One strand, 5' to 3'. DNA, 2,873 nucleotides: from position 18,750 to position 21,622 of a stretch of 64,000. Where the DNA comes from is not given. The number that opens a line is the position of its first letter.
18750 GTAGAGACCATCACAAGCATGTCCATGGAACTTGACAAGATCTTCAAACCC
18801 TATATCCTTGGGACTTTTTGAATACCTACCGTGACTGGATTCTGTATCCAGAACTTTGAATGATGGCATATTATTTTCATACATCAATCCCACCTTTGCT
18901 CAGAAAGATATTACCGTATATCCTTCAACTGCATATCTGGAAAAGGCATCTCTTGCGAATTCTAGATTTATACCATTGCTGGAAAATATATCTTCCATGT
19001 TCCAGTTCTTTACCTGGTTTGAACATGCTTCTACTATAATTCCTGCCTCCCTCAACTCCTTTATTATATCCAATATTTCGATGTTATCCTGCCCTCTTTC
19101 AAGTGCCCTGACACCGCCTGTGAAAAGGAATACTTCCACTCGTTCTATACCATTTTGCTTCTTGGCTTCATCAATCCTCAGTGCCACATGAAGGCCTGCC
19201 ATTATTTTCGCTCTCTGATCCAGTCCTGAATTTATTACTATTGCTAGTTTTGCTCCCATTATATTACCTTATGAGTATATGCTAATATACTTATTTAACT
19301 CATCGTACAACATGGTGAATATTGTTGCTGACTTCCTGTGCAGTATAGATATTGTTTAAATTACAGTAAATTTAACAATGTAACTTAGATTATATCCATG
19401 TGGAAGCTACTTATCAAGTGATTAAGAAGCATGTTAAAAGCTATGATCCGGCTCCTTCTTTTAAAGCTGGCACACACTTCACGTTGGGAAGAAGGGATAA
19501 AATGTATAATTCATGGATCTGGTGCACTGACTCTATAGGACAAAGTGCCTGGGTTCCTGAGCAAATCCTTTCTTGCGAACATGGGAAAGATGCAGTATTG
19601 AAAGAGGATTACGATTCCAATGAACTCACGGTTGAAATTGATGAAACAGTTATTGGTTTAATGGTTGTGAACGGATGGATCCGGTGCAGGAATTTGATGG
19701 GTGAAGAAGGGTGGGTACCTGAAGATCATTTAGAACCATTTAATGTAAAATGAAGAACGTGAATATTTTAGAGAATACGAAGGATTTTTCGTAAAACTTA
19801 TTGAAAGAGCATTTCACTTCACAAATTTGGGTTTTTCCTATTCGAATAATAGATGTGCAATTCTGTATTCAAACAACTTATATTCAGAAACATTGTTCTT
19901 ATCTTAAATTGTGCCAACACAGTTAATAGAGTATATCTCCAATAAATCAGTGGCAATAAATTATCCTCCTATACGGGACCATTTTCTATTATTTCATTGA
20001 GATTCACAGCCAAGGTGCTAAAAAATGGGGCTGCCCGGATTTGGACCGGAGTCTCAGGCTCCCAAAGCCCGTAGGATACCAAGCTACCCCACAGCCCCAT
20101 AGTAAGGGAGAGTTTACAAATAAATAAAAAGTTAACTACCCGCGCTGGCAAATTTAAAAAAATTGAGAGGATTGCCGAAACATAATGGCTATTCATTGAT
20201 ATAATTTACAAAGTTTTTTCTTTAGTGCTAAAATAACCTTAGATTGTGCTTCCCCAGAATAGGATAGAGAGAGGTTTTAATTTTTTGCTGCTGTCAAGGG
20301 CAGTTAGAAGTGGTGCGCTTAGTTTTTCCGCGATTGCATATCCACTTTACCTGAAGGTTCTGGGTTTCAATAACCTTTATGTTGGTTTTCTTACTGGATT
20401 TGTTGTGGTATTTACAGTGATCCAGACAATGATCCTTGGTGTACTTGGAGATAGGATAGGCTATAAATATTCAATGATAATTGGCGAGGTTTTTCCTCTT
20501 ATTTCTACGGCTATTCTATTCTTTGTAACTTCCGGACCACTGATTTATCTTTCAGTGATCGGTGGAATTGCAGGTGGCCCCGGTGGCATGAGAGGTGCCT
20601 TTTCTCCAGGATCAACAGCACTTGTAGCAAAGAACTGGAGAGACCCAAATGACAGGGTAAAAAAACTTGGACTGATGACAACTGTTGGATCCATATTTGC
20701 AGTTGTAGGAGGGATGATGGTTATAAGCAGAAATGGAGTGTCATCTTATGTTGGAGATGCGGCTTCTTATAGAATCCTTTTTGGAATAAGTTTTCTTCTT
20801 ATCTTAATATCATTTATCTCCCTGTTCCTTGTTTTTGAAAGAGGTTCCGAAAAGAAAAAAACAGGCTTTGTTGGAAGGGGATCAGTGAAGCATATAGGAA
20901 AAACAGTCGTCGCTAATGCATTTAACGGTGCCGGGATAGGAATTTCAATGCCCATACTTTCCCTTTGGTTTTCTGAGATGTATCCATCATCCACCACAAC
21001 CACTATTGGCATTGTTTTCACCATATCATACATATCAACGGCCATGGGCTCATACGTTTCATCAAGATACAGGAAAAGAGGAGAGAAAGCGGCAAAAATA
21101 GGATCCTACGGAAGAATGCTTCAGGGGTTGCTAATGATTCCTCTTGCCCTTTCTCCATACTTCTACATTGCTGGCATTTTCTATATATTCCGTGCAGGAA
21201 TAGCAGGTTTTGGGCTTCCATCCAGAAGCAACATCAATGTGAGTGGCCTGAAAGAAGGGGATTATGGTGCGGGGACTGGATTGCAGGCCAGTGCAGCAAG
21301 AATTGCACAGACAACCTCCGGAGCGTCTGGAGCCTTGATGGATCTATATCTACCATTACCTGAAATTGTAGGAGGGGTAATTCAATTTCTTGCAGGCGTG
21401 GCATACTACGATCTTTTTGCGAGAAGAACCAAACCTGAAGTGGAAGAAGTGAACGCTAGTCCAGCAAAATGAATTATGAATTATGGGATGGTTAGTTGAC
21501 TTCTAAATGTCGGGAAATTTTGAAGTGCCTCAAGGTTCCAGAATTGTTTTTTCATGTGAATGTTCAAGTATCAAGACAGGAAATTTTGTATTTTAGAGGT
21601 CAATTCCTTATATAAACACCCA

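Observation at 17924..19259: dsrE-fmdE-arsR operon converging on the SQR-like pair: possible sulfur-arsenic (thioarsenic) module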

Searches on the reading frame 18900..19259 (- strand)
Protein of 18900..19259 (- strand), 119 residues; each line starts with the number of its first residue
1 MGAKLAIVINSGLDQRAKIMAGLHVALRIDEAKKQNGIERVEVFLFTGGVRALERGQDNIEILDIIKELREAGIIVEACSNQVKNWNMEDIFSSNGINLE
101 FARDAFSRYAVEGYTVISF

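Call 3: search_protein_families(library=pfam, proteins=[window:18900-19259:-], max_evalue=0.01)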
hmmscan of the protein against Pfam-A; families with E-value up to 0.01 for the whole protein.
window:18900-19259:- (119 aa): 1 family
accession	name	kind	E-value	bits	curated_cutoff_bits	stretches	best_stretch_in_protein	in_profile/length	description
PF02635.20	DsrE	-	0.00019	22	22.7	1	4-119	2-116/116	DsrE/DsrF-like family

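Call 4: search_protein_families(library=ncbifam, proteins=[window:18900-19259:-], max_evalue=0.01)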
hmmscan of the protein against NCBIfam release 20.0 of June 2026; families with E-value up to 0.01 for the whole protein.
window:18900-19259:- (119 aa): 0 families

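Call 29: search_solved_structures(query=window:18900-19259:-, max_evalue=10, show_alignments=3)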
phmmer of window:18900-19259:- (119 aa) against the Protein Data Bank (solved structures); distinct sequences matched with E-value up to 10: 8.
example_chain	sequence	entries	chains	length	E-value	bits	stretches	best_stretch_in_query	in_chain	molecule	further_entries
4pjq_A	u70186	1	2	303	0.00017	25.1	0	23-78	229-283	Pentatricopeptide repeat protein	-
2fb6_A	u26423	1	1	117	0.0079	19.8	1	33-118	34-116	conserved hypothetical protein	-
8dzs_B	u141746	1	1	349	0.021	18.4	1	7-91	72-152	Guanine nucleotide-binding protein G(z) subunit alpha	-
9wst_A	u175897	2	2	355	0.021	18.4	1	7-91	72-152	Engineered guanine nucleotide-binding protein G(z) subunit alpha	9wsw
9vjg_B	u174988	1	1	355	0.023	18.3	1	7-91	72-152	Guanine nucleotide-binding protein G(z) subunit alpha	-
9md1_A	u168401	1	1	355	0.11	16.1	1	7-91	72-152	Guanine nucleotide-binding protein G(z) subunit alpha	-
8d8k_U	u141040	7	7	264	0.31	14.7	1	26-89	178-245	37S ribosomal protein S25, mitochondrial | Small ribosomal subunit protein mS23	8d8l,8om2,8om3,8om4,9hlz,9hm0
2pd2_A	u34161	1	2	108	0.67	13.6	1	40-90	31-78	Hypothetical protein ST0148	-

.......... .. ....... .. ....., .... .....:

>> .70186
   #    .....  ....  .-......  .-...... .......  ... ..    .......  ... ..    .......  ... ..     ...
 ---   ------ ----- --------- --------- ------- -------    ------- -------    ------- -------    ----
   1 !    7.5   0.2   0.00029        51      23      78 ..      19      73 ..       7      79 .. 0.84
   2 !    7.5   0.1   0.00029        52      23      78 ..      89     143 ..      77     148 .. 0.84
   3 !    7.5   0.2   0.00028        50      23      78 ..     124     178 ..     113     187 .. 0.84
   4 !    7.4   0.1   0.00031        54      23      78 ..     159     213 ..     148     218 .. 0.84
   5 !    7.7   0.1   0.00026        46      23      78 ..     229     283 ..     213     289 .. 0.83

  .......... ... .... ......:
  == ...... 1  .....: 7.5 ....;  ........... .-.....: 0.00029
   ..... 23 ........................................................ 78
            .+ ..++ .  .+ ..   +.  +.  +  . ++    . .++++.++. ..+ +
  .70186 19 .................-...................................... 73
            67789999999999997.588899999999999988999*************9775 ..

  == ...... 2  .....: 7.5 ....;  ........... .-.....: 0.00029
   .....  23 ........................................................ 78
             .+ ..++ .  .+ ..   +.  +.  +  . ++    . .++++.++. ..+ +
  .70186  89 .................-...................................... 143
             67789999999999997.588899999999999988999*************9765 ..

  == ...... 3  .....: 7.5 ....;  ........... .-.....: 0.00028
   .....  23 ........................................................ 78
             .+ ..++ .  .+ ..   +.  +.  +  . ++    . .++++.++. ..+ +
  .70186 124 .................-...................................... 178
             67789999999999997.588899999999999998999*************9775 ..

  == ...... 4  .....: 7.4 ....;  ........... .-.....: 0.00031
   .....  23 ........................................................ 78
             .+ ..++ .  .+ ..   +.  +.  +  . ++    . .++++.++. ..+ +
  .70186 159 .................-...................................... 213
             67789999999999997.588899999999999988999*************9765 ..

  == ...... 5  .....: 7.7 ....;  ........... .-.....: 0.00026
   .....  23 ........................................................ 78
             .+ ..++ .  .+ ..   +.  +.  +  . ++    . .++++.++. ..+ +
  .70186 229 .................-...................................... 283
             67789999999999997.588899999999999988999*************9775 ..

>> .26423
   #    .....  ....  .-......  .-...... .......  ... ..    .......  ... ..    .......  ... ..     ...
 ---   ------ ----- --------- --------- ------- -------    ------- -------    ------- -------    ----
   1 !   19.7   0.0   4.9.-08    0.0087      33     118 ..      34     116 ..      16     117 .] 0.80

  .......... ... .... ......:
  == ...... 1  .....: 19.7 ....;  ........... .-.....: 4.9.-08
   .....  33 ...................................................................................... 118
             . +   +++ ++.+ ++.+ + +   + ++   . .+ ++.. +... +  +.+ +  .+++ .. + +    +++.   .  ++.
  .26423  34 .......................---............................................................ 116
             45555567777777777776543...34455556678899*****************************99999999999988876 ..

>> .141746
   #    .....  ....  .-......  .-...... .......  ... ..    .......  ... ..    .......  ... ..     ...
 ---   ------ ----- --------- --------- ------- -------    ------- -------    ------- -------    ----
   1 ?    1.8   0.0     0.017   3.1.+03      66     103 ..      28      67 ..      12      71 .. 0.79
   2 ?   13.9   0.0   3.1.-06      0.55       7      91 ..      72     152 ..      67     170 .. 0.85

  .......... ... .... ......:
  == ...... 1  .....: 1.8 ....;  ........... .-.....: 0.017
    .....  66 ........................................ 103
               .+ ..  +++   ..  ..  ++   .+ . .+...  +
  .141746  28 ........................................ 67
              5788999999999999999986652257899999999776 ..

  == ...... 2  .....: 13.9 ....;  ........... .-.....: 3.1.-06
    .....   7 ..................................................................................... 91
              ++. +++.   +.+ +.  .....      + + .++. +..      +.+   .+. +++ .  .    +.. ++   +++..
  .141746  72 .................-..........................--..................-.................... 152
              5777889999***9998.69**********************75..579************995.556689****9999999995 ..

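Call 55: predict_structure(alignment_id=A3)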
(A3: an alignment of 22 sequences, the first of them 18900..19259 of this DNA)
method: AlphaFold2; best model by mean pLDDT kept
length: 119 residues; sequences in the alignment: 22
mean_pLDDT: 96.1   pTM: 0.89
mean pLDDT of the five models: 96.1, 95.7, 95.2, 95.0, 93.6
residues with pLDDT >= 90: 114; 70-90: 5; 50-70: 0; < 50: 0
segments of 3 or more residues with pLDDT < 50: none
pLDDT, mean of each block of 10 residues (from residue 1): 94 95 98 95 97 92 97 98 97 96 97 97
secondary structure, 60 per line:
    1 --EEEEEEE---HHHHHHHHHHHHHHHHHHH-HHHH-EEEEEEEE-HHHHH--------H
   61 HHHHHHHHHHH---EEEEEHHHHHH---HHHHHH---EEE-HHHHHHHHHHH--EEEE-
elements in order: E3-9 H13-31 H33-36 E38-45 H47-51 H60-71 E75-79 H80-85 H89-94 E98-100 H102-112 E115-118

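Call 58: fold_search(model_id=the predicted structure, library=pdb)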
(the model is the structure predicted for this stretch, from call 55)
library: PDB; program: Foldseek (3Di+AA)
matches with E <= 10: 1183; with E <= 0.001: 5
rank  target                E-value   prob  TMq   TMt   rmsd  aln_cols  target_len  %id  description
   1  2fb6                  3.7e-08  1.00  0.74  0.75   3.1       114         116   18  Structure of Conserved Protein of Unknown Function BT1422 from Bacteroides thetaiotaomicron (released 2006-01-24)
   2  1jx7_A                4.5e-06  1.00  0.71  0.72   3.5       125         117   16  Crystal structure of ychN protein from E.coli (released 2002-09-07)
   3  2pd2_A                1.9e-05  1.00  0.68  0.74   3.2       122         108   20  Crystal structure of (ST0148) conserved hypothetical from Sulfolobus Tokodaii Strain7 (released 2007-10-02)
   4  8uja_A                4.4e-05  1.00  0.67  0.73   3.3       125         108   20  T33-fn10 - Designed Tetrahedral Protein Cage Using Fragment-based Hydrogen Bond Networks (released 2024-03-06)
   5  1l1s                  5.4e-05  1.00  0.71  0.76   3.1       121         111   18  Structure of Protein of Unknown Function MTH1491 from Methanobacterium thermoautotrophicum (released 2002-05-29)
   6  3pnx_A                1.5e-03  1.00  0.66  0.51   5.7       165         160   12  Crystal structure of a putative sulfurtransferase dsrE (Swol_2425) from Syntrophomonas wolfei str. Goettingen at 1.92  (released 2010-12-15)
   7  2hy5_C                2.1e-03  1.00  0.61  0.70   3.4       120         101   18  Crystal structure of DsrEFH (released 2006-09-19)
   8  4aun_A                3.4e-03  0.96  0.39  0.10   8.5       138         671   16  Crystal structure, recombinant expression and mutagenesis studies of the bifunctional catalase-phenol oxidase from Scy (released 2013-02-27)
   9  3pnx_B                4.1e-03  1.00  0.66  0.52   5.4       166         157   13  Crystal structure of a putative sulfurtransferase dsrE (Swol_2425) from Syntrophomonas wolfei str. Goettingen at 1.92  (released 2010-12-15)
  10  4b40_C                4.4e-03  0.93  0.38  0.09   9.3       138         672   14  Probing the active center of catalase-phenol oxidase from Scytalidium thermophilum (released 2013-04-10)
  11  4b7a_D                5.4e-03  0.92  0.38  0.10   8.6       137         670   14  Probing the active center of catalase-phenol oxidase from Scytalidium thermophilum (released 2013-09-04)
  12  4b5k_D                6.1e-03  0.90  0.37  0.10   8.7       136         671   14  Probing the active center of catalase-phenol oxidase from Scytalidium thermophilum (released 2013-04-10)
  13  4b2y_C                6.6e-03  0.91  0.38  0.10   8.6       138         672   15  Probing the active center of catalase-phenol oxidase from Scytalidium thermophilum (released 2013-04-10)
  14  4aum_C                7.5e-03  0.94  0.43  0.10   8.2       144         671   13  Crystal structure, recombinant expression and mutagenesis studies of the bifunctional catalase-phenol oxidase from Scy (released 2013-02-27)
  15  4aul_C                8.0e-03  0.90  0.38  0.10   8.6       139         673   15  Crystal structure, recombinant expression and mutagenesis studies of the bifunctional catalase-phenol oxidase from Scy (released 2013-02-27)
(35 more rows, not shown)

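Call 68: find_homologous_proteins(query=window:18900-19259:-, max_evalue=0.001)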
Query window:18900-19259:- (119 aa): 118 proteins with E <= 0.001 among 127 candidates.
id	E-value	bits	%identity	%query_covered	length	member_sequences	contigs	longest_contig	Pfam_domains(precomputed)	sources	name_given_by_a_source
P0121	3.2e-69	248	100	100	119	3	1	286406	-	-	-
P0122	1.3e-58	214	83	100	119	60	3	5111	PF02635.21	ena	-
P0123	4.1e-57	209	81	100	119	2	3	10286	PF02635.21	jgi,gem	-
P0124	5.3e-57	209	81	100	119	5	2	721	-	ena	-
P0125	1.1e-56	208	82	100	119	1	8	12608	-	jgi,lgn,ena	jgi:hypothetical protein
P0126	4.2e-56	206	81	100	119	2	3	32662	-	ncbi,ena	-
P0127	4.2e-56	206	81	100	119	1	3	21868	-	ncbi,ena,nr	ncbi:MAG: DsrE family protein [Candidatus Thermoplasmatota archaeon]|nr:DsrE family protein [Candida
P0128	4.4e-56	206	81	100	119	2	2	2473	-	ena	-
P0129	4.6e-56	206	81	100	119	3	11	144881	-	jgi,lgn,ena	jgi:hypothetical protein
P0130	5.1e-56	206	79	100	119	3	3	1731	PF02635.21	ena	-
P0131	5.6e-56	205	76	100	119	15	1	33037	-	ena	-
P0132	7.4e-56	205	81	100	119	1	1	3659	-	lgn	-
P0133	7.8e-56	205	78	100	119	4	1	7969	PF02635.21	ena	-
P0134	1.1e-55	204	79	100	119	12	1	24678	PF02635.21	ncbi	-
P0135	1.1e-55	204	79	100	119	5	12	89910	-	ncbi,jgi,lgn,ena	jgi:hypothetical protein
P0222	4.3e-26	109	48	98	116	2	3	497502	-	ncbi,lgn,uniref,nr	ncbi:DsrE family protein [Sulfobacillus thermosulfidooxidans]|uniref:DsrE family protein n=1 Tax=Sul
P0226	1.7e-25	107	46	100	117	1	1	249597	-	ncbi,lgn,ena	-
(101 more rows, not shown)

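Call 69: find_encoding_contigs(protein=P0226, flank=8000, max_places=2)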
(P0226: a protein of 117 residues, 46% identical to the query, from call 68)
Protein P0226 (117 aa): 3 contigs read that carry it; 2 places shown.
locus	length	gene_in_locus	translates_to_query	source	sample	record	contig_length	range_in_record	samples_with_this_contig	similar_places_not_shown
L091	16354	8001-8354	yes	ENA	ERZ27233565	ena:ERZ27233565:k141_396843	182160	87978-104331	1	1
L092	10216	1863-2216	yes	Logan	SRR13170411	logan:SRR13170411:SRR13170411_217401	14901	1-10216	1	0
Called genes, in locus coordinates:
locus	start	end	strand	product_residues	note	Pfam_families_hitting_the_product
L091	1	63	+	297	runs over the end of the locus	PF02826:2-Hacid_dh_C, PF03446:NAD_binding_2, PF03807:F420_oxidored (weak), PF00393:6PGD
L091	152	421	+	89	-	-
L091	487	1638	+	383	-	PF02355:SecD_SecF_C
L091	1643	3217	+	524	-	PF02355:SecD_SecF_C (weak)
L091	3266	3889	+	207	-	PF04981:NMD3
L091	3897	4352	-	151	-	-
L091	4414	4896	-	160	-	-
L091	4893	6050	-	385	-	PF00571:CBS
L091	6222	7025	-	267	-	PF01925:TauE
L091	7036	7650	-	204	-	PF02663:FmdE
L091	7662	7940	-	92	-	PF01022:HTH_5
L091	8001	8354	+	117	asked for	-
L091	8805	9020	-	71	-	-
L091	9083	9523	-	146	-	PF01951:Archease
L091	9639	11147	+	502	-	PF09721:Exosortase_EpsH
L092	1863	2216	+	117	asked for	-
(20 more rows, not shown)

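Call 70: find_encoding_contigs(protein=P0222, flank=8000, max_places=2)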
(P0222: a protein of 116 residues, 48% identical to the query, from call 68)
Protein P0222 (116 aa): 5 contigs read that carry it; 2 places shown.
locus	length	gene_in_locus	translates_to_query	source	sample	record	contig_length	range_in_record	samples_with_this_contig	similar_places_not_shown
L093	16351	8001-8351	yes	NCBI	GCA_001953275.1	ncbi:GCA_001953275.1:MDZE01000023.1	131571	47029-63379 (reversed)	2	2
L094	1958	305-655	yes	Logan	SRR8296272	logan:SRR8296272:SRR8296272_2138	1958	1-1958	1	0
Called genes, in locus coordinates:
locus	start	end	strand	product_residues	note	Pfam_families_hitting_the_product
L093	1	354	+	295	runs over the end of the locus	PF00795:CN_hydrolase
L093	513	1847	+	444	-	PF14691:Fer4_20, PF07992:Pyr_redox_2, PF12831:FAD_oxidored (faint), PF13450:NAD_binding_8, PF13738:Pyr_redox_3 (weak), PF00070:Pyr_redox (weak)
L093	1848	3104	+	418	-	PF01180:DHO_dh, PF01207:Dus (weak), PF00037:Fer4 (faint), PF12797:Fer4_2 (faint), PF14697:Fer4_21, PF12838:Fer4_7 (weak)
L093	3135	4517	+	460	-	PF01979:Amidohydro_1, PF12890:DHOase (weak), PF07969:Amidohydro_3 (weak)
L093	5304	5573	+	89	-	-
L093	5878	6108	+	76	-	-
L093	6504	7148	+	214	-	PF02663:FmdE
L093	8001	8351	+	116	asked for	-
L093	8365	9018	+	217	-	PF02663:FmdE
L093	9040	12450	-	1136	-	PF13482:RNase_H_2, PF01443:Viral_helicase1 (faint), PF05127:NAT10_TcmA_helicase (faint), PF13245:AAA_19 (weak), PF13604:AAA_30, PF13086:AAA_11, PF13087:AAA_12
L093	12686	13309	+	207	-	PF12804:NTP_transf_3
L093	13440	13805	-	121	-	-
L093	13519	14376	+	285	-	PF16142:DUF4850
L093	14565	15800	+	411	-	PF05977:MFS_3, PF07690:MFS_1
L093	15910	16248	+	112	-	-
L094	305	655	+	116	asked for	-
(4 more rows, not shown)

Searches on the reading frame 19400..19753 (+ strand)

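Call 3: search_protein_families(library=pfam, proteins=[window:19400-19753:+], max_evalue=0.01)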
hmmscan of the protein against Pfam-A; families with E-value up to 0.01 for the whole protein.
window:19400-19753:+ (117 aa): 3 families
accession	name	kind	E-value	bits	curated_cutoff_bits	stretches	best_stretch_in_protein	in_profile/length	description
PF07653.23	SH3_2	-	7.3e-11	42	21.8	1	71-113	11-54/55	Variant SH3 domain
PF06347.19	SH3_4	-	0.00023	21.3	24.1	0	91-111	34-54/56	Bacterial SH3 domain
PF00018.34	SH3_1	-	0.00074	19.5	22.9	1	72-107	10-47/48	SH3 domain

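Call 4: search_protein_families(library=ncbifam, proteins=[window:19400-19753:+], max_evalue=0.01)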
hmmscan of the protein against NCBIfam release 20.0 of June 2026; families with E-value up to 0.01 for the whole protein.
window:19400-19753:+ (117 aa): 1 family
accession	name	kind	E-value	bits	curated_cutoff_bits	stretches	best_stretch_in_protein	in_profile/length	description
TIGR04211.1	SH3_and_anchor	equivalog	0.004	16.8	65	0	91-111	37-58/198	TIGR04211 family SH3 domain-containing protein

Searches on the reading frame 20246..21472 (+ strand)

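Call 3: search_protein_families(library=pfam, proteins=[window:20246-21472:+], max_evalue=0.01)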
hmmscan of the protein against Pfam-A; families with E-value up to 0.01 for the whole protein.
window:20246-21472:+ (408 aa): 3 families
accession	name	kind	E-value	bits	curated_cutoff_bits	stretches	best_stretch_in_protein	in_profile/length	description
PF07690.21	MFS_1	-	1.2e-15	57.7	33.4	2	15-354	2-342/347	Major Facilitator Superfamily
PF12832.13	MFS_1_like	-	0.00039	20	25.2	1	34-174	24-87/373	MFS_1 like family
PF00083.30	Sugar_tr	-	0.00058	19.3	22.3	1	43-196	45-191/452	Sugar (and other) transporter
